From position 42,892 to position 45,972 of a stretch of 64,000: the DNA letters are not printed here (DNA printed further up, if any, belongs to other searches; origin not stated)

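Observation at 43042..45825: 19-haem cytochrome c fused to a dihaem-b-type membrane domain (expanded CbcL-like quinone oxidoreductase), divergent from the ImcH-like gene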

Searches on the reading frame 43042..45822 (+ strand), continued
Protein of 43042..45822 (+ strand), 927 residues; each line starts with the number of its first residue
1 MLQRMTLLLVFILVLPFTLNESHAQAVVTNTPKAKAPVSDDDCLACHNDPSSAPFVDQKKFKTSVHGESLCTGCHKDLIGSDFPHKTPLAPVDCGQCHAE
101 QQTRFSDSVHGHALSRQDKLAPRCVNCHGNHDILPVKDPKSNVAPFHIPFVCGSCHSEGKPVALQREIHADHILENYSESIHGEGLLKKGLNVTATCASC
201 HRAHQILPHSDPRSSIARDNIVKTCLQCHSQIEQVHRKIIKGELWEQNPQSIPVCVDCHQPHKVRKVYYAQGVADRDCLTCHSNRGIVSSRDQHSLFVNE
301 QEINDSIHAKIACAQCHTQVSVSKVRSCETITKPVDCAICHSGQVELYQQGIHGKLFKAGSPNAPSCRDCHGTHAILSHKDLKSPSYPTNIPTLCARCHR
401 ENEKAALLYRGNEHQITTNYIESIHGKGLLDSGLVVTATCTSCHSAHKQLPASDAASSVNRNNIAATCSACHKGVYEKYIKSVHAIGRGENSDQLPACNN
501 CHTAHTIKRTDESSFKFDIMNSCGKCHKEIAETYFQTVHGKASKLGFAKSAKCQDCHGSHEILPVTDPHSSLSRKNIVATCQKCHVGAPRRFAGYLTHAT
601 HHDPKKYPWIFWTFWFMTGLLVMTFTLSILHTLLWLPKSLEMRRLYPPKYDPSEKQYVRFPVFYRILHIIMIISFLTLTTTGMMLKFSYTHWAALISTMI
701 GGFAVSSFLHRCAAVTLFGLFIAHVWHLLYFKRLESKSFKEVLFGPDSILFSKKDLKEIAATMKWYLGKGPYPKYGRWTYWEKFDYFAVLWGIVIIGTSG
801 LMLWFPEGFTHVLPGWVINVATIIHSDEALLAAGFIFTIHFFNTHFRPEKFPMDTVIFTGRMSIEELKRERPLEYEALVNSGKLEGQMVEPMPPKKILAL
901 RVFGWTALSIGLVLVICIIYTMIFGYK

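Call 7: search_solved_structures(query=window:43042-45822:+, max_evalue=0.01, show_alignments=2)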
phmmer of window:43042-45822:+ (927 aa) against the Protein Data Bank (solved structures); distinct sequences matched with E-value up to 0.01: 4.
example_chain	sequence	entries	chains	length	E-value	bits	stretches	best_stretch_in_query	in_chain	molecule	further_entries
2ozy_A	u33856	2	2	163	0.00023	22.6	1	192-283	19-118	Cytochrome c-type protein nrfB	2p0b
6r2q_A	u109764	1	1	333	0.00026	22.4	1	195-323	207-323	Cystathionine beta-synthase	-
28pb_A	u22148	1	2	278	0.00075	20.9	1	277-400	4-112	Cytochrome c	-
7ood_x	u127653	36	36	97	0.0087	17.4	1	498-546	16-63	50S ribosomal protein L31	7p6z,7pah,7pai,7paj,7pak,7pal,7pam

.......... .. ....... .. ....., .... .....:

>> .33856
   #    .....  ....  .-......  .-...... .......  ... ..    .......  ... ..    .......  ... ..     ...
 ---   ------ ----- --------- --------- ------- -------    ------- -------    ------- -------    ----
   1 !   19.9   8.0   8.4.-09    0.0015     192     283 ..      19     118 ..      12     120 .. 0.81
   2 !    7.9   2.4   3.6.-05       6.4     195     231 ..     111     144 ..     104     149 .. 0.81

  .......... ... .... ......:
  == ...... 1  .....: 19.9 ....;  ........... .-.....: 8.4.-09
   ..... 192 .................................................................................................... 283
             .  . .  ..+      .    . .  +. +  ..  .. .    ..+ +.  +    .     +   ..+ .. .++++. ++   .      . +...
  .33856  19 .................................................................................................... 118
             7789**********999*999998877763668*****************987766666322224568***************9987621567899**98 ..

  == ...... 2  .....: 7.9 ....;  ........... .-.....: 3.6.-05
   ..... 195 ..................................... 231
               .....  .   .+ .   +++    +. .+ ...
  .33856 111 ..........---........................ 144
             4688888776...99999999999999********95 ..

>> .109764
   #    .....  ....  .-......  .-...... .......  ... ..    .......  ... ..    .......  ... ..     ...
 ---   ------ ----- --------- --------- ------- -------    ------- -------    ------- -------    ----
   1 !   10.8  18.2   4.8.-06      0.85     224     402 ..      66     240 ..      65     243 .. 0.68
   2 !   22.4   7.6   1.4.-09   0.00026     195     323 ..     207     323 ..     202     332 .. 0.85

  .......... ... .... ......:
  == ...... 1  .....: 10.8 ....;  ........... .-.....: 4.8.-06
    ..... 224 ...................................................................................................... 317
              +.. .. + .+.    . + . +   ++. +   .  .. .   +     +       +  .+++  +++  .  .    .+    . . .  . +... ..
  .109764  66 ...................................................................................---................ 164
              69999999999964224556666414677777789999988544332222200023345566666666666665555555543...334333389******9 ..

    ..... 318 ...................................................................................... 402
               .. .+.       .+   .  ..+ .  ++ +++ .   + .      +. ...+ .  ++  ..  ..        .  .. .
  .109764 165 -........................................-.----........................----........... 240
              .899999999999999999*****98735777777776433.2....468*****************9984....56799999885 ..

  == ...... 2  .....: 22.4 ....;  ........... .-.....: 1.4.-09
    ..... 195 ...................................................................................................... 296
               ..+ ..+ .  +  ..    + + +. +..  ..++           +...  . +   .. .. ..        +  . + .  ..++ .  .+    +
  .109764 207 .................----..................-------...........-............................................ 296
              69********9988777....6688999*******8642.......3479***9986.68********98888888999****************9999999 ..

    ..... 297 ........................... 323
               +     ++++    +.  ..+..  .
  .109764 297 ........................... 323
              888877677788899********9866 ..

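Call 15: find_encoding_contigs(protein=P0005, flank=8000, max_places=2)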
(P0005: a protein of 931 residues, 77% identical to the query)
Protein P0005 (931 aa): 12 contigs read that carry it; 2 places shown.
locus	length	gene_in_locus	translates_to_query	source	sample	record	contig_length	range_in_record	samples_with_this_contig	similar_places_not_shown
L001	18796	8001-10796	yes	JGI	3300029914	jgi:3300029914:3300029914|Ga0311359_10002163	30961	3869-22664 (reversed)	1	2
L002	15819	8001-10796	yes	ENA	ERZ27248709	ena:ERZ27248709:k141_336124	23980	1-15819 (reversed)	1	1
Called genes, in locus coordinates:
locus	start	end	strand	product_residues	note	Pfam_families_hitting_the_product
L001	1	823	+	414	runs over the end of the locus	PF08706:D5_N, PF19263:DUF5906, PF03288:Pox_D5, PF02257:RFX_DNA_binding (weak)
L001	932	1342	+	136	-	-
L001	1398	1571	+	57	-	PF12728:HTH_17, PF00376:MerR, PF13411:MerR_1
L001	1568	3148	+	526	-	PF00239:Resolvase, PF07508:Recombinase, PF13408:Zn_ribbon_recom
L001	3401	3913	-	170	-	-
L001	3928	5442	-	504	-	-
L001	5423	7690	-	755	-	PF13185:GAF_2, PF01590:GAF, PF13492:GAF_3, PF05524:PEP-utilisers_N, PF00391:PEP-utilizers, PF02896:PEP-utilizers_C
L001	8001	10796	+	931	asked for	PF02085:Cytochrom_CIII (faint), PF09699:Paired_CXXCH_1 (faint), PF14522:Cytochrome_C7 (faint), PF14537:Cytochrom_c3_2 (faint), PF22113:Mtrc-MtrF_II-IV_dom (weak), PF01292:Ni_hydr_CYTB (weak)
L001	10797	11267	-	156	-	-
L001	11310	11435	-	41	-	-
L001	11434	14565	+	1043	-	PF05170:AsmA (weak), PF05359:DUF748, PF13116:YhdP (weak)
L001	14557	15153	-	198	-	PF01725:Ham1p_like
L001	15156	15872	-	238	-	PF01138:RNase_PH, PF03725:RNase_PH_C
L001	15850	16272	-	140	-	PF14489:QueF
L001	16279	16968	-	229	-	PF13353:Fer4_12 (weak), PF04055:Radical_SAM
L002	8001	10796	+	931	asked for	PF02085:Cytochrom_CIII (faint), PF09699:Paired_CXXCH_1 (faint), PF14522:Cytochrome_C7 (faint), PF14537:Cytochrom_c3_2 (faint), PF22113:Mtrc-MtrF_II-IV_dom (weak), PF01292:Ni_hydr_CYTB (weak)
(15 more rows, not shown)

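Call 16: find_encoding_contigs(protein=P0112, flank=8000, max_places=2)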
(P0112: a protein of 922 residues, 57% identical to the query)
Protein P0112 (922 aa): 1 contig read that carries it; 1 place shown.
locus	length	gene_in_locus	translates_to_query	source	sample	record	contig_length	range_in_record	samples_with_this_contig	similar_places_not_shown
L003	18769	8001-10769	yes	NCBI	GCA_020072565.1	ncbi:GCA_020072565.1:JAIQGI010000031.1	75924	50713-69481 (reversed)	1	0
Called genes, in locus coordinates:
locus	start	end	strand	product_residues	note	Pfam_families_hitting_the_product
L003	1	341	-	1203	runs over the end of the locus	PF02463:SMC_N, PF13175:AAA_15, PF13304:AAA_21 (weak), PF13476:AAA_23 (weak), PF06470:SMC_hinge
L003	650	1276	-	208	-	PF12804:NTP_transf_3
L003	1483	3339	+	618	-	PF05580:Peptidase_S55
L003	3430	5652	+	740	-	PF07494:Reg_prop (faint)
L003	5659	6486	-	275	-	PF01479:S4, PF00849:PseudoU_synth_2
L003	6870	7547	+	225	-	PF12945:PilZNR, PF07238:PilZ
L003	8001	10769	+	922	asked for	PF02085:Cytochrom_CIII (faint), PF09699:Paired_CXXCH_1 (faint), PF14522:Cytochrome_C7 (faint), PF14537:Cytochrom_c3_2 (faint)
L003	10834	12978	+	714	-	PF02085:Cytochrom_CIII (faint), PF14522:Cytochrome_C7 (faint), PF14537:Cytochrom_c3_2 (faint), PF09699:Paired_CXXCH_1 (faint), PF01292:Ni_hydr_CYTB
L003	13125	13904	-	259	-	PF13490:zf-HC2 (weak)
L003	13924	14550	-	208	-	PF07638:Sigma70_ECF (weak), PF04542:Sigma70_r2, PF08281:Sigma70_r4_2, PF04545:Sigma70_r4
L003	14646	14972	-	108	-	-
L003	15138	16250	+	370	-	PF06271:RDD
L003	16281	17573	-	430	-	PF26686:DUF8575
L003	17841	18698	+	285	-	PF13428:TPR_14 (faint)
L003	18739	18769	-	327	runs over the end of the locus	PF01073:3Beta_HSD, PF01370:Epimerase, PF04321:RmlD_sub_bind, PF05368:NmrA, PF13460:NAD_binding_10, PF16363:GDP_Man_Dehyd, PF07993:NAD_binding_4 (weak)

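Call 17: find_encoding_contigs(protein=P0063, flank=8000, max_places=2)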
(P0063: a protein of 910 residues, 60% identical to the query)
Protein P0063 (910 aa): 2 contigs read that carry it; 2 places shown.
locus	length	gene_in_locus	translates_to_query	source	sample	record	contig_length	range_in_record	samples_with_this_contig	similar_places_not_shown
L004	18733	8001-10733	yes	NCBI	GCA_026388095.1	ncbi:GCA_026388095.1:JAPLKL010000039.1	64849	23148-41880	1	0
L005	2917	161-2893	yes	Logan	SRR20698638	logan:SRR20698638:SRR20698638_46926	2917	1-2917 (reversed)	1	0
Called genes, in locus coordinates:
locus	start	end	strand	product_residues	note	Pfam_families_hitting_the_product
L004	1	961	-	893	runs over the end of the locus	PF00330:Aconitase, PF00694:Aconitase_C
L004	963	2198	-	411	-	PF00180:Iso_dh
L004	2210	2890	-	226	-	PF03704:BTAD (faint), PF13424:TPR_12 (weak), PF13432:TPR_16 (weak), PF07719:TPR_2 (weak), PF13432:TPR_16, PF14559:TPR_19 (weak), PF00515:TPR_1 (weak), PF07719:TPR_2 (weak), +12 more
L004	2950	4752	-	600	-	PF17297:PEPCK_N, PF00821:PEPCK_GTP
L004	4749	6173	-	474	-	PF00285:Citrate_synt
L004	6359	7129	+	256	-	PF00027:cNMP_binding, PF13545:HTH_Crp_2, PF00325:Crp (weak)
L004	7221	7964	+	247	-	PF00027:cNMP_binding, PF13545:HTH_Crp_2, PF00325:Crp (weak)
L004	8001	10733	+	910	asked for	PF09699:Paired_CXXCH_1 (faint), PF13435:Cytochrome_C554 (faint), PF14522:Cytochrome_C7 (faint), PF14537:Cytochrom_c3_2 (faint), PF01292:Ni_hydr_CYTB (faint)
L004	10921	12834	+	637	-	PF02085:Cytochrom_CIII (faint), PF09699:Paired_CXXCH_1 (faint), PF14522:Cytochrome_C7 (faint), PF14537:Cytochrom_c3_2 (faint)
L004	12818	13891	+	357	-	PF05140:ResB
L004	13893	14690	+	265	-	PF01578:Cytochrom_C_asm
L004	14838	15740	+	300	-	PF22113:Mtrc-MtrF_II-IV_dom (faint), PF14522:Cytochrome_C7 (faint), PF22678:Cytochrom_c_NrfB-like (weak), PF14537:Cytochrom_c3_2, PF09699:Paired_CXXCH_1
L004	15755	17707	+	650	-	-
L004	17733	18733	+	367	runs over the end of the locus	PF05201:GlutR_N, PF01488:Shikimate_DH, PF03807:F420_oxidored (weak)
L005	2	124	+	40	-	?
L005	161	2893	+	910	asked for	PF09699:Paired_CXXCH_1 (faint), PF13435:Cytochrome_C554 (faint), PF14522:Cytochrome_C7 (faint), PF14537:Cytochrom_c3_2 (faint), PF01292:Ni_hydr_CYTB (faint)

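Call 46: predict_structure(alignment_id=A1)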
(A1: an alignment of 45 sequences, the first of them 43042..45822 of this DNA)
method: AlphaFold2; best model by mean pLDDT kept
length: 927 residues; sequences in the alignment: 45
mean_pLDDT: 73.3   pTM: 0.52
mean pLDDT of the five models: 73.3, 72.7, 72.6, 62.6, 59.5
residues with pLDDT >= 90: 21; 70-90: 605; 50-70: 214; < 50: 87
segments of 3 or more residues with pLDDT < 50: 13-36, 184-193, 238-270, 428-436, 593-600
pLDDT, mean of each block of 10 residues (from residue 1): 61 42 31 50 80 79 83 78 73 84 89 86 86 82 77 75 64 57 46 57 81 77 62 51 46 40 42 63 75 76 80 74 59 77 88 86 82 83 81 78 65 66 56 53 83 85 81 79 73 65 63 57 63 67 62 73 82 80 71 48 63 72 77 77 80 87 89 88 77 83 84 88 88 80 78 84 84 83 82 82 76 70 68 75 73 82 88 87 88 88 87 84 65
secondary structure, 60 per line:
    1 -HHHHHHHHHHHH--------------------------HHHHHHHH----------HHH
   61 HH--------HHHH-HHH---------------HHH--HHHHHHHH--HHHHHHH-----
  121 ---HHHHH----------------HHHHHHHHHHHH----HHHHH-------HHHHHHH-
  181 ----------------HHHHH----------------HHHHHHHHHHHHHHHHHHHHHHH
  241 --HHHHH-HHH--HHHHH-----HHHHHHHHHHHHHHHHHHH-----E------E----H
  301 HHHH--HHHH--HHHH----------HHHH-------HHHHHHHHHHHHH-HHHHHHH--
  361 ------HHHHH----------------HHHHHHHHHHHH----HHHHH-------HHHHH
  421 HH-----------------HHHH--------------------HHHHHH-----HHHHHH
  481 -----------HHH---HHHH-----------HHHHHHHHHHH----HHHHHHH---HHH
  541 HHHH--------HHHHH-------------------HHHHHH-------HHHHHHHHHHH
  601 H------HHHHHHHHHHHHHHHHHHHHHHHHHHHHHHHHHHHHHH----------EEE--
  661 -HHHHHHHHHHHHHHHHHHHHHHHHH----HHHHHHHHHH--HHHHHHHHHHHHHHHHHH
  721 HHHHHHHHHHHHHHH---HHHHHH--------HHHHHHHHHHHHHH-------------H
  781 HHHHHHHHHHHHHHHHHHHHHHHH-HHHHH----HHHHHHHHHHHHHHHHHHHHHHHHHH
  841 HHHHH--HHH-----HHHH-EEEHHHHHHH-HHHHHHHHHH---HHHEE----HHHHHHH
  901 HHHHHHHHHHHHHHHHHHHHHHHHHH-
elements in order (helices of 4 or more, strands of 3 or more residues): H2-13 H40-47 H58-62 H71-74 H99-106 H109-115 H124-128 H145-156 H161-165 H173-179 H197-201 H218-240 H243-247 H254-258 H264-282 H300-304 H307-310 H313-316 H327-330 H338-350 H352-358 H367-371 H388-399 H404-408 H416-422 H440-443 H464-469 H475-480 H498-501 H513-523 H528-534 H538-544 H553-557 H577-582 H590-601 H608-645 E656-658 H662-686 H691-700 H703-735 H739-744 H753-766 H780-804 H806-810 H815-845 H856-859 E861-863 H864-870 H872-881 H894-926

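Call 50: find_encoding_contigs(protein=P0004, flank=8000, max_places=1)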
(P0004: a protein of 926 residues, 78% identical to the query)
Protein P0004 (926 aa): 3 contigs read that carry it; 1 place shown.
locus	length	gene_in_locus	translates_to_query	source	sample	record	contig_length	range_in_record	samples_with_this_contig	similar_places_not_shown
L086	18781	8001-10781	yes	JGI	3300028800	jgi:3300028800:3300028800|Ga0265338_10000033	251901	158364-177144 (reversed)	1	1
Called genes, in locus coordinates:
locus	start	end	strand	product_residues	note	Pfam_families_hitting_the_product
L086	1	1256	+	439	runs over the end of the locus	PF05201:GlutR_N, PF01488:Shikimate_DH, PF03807:F420_oxidored (faint)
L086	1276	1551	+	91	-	-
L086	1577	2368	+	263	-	PF14522:Cytochrome_C7 (faint), PF22113:Mtrc-MtrF_II-IV_dom (faint), PF22678:Cytochrom_c_NrfB-like (faint), PF14537:Cytochrom_c3_2 (faint), PF09699:Paired_CXXCH_1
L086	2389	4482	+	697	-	-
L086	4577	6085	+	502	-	PF03264:Cytochrom_NNT, PF14537:Cytochrom_c3_2 (faint)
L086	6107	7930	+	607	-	PF02085:Cytochrom_CIII (faint), PF09699:Paired_CXXCH_1 (faint), PF14537:Cytochrom_c3_2 (faint), PF14522:Cytochrome_C7 (weak), PF22113:Mtrc-MtrF_II-IV_dom (weak), PF01292:Ni_hydr_CYTB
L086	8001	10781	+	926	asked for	PF00684:DnaJ_CXXCXGXG (faint), PF02085:Cytochrom_CIII (faint), PF09699:Paired_CXXCH_1 (faint), PF14522:Cytochrome_C7 (faint), PF22113:Mtrc-MtrF_II-IV_dom (weak), PF14537:Cytochrom_c3_2 (weak), PF01292:Ni_hydr_CYTB (weak)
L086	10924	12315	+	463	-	PF00989:PAS, PF13188:PAS_8 (weak), PF08448:PAS_4 (weak), PF13426:PAS_9, PF01590:GAF, PF13185:GAF_2, PF13492:GAF_3 (weak), PF00990:GGDEF, +2 more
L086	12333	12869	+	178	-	PF10771:DUF2582 (faint)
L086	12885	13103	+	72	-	PF11154:DUF2934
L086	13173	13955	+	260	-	PF05401:NodS (weak), PF05175:MTS (weak), PF01209:Ubie_methyltran, PF13489:Methyltransf_23, PF13847:Methyltransf_31, PF08241:Methyltransf_11, PF08242:Methyltransf_12, PF13649:Methyltransf_25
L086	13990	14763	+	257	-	PF00005:ABC_tran, PF13304:AAA_21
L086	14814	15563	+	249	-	PF05359:DUF748, PF05170:AsmA (weak)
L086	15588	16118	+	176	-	PF14235:DUF4337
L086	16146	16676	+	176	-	PF14235:DUF4337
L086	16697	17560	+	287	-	PF02673:BacA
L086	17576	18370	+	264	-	PF00230:MIP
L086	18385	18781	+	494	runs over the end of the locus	PF08811:DUF1800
